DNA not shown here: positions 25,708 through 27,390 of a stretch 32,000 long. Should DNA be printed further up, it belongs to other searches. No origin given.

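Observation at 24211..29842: Candidate uncharacterised radical-SAM RiPP system: cytoplasmic subtilase, Cys/Pro-rich precursor, two RRE-rSAM-SPASM paralogues, metallophosphoesterase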

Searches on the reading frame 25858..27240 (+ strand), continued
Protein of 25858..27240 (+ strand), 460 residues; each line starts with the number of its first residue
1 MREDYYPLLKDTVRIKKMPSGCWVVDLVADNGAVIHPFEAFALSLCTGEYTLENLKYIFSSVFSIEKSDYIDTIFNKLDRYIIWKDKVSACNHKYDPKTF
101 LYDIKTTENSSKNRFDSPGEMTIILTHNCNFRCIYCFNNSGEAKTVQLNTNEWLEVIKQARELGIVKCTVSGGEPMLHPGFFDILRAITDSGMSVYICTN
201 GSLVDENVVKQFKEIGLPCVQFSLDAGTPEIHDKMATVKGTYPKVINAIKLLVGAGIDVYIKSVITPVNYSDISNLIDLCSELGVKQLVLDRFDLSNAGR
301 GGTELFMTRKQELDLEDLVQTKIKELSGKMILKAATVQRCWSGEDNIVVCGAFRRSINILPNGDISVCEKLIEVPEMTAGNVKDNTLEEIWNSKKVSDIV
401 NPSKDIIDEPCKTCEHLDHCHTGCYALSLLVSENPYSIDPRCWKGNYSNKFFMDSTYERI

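Call 98: get_annotated_region(hit=H1, flank=6000)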
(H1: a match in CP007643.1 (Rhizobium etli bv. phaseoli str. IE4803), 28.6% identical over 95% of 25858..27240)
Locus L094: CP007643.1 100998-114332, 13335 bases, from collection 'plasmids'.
description: Rhizobium etli bv. phaseoli str. IE4803 plasmid pRetIE4803b, complete sequence
organism: Rhizobium etli bv. phaseoli str. IE4803 (NCBI taxid 1432049)
taxonomy: Bacteria; Pseudomonadota; Alphaproteobacteria; Hyphomicrobiales; Rhizobiaceae; Rhizobium; Rhizobium etli; Rhizobium etli bv. phaseoli str. IE4803
host: -; source: Phaseolus vulgaris,whole organism,nodule; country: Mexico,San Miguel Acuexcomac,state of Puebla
typing (MOB-suite, as given by PLSDB): conjugative; replicon rep_cluster_287; relaxase MOBP,MOBQ; mating-pair formation MPF_T
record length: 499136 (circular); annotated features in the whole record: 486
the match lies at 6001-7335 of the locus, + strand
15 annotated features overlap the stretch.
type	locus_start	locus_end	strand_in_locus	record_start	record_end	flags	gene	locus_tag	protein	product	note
CDS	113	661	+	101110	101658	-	-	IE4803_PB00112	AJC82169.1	hypothetical protein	-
CDS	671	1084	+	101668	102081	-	-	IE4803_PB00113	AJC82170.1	hypothetical protein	-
CDS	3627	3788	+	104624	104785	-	-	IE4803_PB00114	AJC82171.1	hypothetical protein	-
CDS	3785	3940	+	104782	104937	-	-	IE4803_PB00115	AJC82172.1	hypothetical protein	-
CDS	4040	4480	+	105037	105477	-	-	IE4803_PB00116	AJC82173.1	hypothetical protein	-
CDS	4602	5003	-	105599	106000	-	-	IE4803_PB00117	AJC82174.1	hypothetical protein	-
CDS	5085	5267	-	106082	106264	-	-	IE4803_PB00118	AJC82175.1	hypothetical protein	-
CDS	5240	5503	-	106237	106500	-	-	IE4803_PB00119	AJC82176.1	hypothetical protein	-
CDS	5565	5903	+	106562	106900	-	-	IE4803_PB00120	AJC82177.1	hypothetical protein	-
CDS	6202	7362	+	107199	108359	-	-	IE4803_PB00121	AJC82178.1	radical SAM/SPASM domain-containing protein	-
CDS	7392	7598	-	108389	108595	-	-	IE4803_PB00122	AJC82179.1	hypothetical protein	-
CDS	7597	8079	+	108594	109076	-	-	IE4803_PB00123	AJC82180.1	hypothetical protein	-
CDS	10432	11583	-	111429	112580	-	-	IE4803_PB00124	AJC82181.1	phosphonopyruvate decarboxylase protein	-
CDS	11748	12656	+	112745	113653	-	-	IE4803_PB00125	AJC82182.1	phosphoenolpyruvate phosphomutase protein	-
CDS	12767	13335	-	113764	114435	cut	-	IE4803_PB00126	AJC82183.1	GntR family transcriptional regulator protein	-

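Call 101: get_annotated_region(hit=H3, flank=4000)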
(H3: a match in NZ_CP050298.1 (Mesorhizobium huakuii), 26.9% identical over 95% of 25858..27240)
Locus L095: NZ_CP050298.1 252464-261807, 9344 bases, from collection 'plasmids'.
description: Mesorhizobium huakuii strain 583 plasmid p_3, complete sequence
organism: Mesorhizobium huakuii (NCBI taxid 28104)
taxonomy: Bacteria; Pseudomonadota; Alphaproteobacteria; Hyphomicrobiales; Phyllobacteriaceae; Mesorhizobium; Mesorhizobium huakuii
host: -; source: Oxytropis kamtschatica,cell culture,root nodule; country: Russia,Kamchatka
typing (MOB-suite, as given by PLSDB): non-mobilizable
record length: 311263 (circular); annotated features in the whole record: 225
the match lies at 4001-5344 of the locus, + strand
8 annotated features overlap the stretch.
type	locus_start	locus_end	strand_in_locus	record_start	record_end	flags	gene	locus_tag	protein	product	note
CDS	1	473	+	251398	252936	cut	-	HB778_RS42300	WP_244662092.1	LodA/GoxA family CTQ-dependent oxidase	-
CDS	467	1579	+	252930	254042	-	-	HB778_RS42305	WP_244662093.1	LodA/GoxA family CTQ-dependent oxidase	-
CDS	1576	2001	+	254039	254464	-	-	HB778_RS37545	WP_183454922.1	hypothetical protein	-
CDS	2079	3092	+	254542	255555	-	-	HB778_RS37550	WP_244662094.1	FAD-dependent oxidoreductase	-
CDS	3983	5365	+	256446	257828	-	-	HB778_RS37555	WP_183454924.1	radical SAM protein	-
CDS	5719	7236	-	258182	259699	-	-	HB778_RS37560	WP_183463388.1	DDE-type integrase/transposase/recombinase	-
CDS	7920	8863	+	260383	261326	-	-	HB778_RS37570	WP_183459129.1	IS630 family transposase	-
CDS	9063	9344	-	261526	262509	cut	-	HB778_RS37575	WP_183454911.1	IS5 family transposase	-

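Call 102: get_annotated_region(hit=H5, flank=4000)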
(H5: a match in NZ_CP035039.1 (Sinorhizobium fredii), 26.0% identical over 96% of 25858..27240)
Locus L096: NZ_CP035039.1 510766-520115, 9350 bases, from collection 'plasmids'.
description: Sinorhizobium fredii strain SMH12 plasmid psfSMH12b, complete sequence
organism: Sinorhizobium fredii (NCBI taxid 380)
taxonomy: Bacteria; Pseudomonadota; Alphaproteobacteria; Hyphomicrobiales; Rhizobiaceae; Sinorhizobium; Sinorhizobium fredii
host: -; source: single cell,soil; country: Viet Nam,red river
typing (MOB-suite, as given by PLSDB): conjugative; replicon rep_cluster_473,rep_cluster_546; relaxase MOBP,MOBP,MOBQ; mating-pair formation MPF_T
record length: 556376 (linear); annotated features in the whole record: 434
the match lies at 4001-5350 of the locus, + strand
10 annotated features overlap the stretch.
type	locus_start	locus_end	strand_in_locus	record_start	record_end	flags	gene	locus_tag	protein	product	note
CDS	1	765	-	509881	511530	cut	-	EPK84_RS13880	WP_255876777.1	IS481 family transposase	-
CDS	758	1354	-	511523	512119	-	-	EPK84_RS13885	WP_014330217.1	recombinase family protein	GO:0006310 - DNA recombination [Evidence IEA]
CDS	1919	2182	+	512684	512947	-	-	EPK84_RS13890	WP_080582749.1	DUF3892 domain-containing protein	-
CDS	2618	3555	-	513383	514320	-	-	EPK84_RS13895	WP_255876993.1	IS630 family transposase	-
CDS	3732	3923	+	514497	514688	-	-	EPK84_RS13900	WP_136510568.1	hypothetical protein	-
CDS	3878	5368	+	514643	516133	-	-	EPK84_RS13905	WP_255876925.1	radical SAM protein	-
CDS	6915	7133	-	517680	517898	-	-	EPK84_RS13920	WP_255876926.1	hypothetical protein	-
CDS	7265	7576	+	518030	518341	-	-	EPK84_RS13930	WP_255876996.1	hypothetical protein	-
CDS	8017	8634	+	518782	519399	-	-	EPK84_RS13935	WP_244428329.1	MarR family transcriptional regulator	GO:0006355 - regulation of DNA-templated transcription [Evidence IEA]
CDS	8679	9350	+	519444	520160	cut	-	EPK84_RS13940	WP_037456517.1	hypothetical protein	-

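Call 103: get_annotated_region(hit=H2, flank=4000)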
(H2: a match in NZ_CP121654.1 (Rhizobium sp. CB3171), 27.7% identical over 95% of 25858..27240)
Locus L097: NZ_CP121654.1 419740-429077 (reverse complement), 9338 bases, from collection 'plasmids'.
description: Rhizobium sp. CB3171 plasmid pCB3171_2, complete sequence
organism: Rhizobium sp. CB3171 (NCBI taxid 3039157)
taxonomy: Bacteria; Pseudomonadota; Alphaproteobacteria; Hyphomicrobiales; Rhizobiaceae; Rhizobium; Rhizobium sp. CB3171
host: -; source: Calliandra calothyrsus,cell culture; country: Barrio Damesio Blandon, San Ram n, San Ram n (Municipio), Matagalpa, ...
typing (MOB-suite, as given by PLSDB): conjugative; relaxase MOBQ; mating-pair formation MPF_T
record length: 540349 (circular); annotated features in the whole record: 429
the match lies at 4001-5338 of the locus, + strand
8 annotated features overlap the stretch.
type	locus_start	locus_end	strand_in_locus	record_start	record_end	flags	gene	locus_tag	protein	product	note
CDS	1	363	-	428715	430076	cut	-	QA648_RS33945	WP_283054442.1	radical SAM protein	-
CDS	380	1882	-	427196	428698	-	-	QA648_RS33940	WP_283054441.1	radical SAM protein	-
CDS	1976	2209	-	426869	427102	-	-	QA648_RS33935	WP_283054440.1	hypothetical protein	-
CDS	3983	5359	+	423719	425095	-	-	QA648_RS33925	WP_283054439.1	radical SAM protein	-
CDS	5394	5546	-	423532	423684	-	-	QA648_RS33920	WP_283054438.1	hypothetical protein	-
CDS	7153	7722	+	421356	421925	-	-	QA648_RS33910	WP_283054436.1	hypothetical protein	-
CDS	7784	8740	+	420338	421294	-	-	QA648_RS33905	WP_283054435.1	S8/S53 family peptidase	GO:0006508 - proteolysis [Evidence IEA]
CDS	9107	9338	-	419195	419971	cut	istB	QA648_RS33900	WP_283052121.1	IS21-like element ISRsp2 family helper ATPase IstB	-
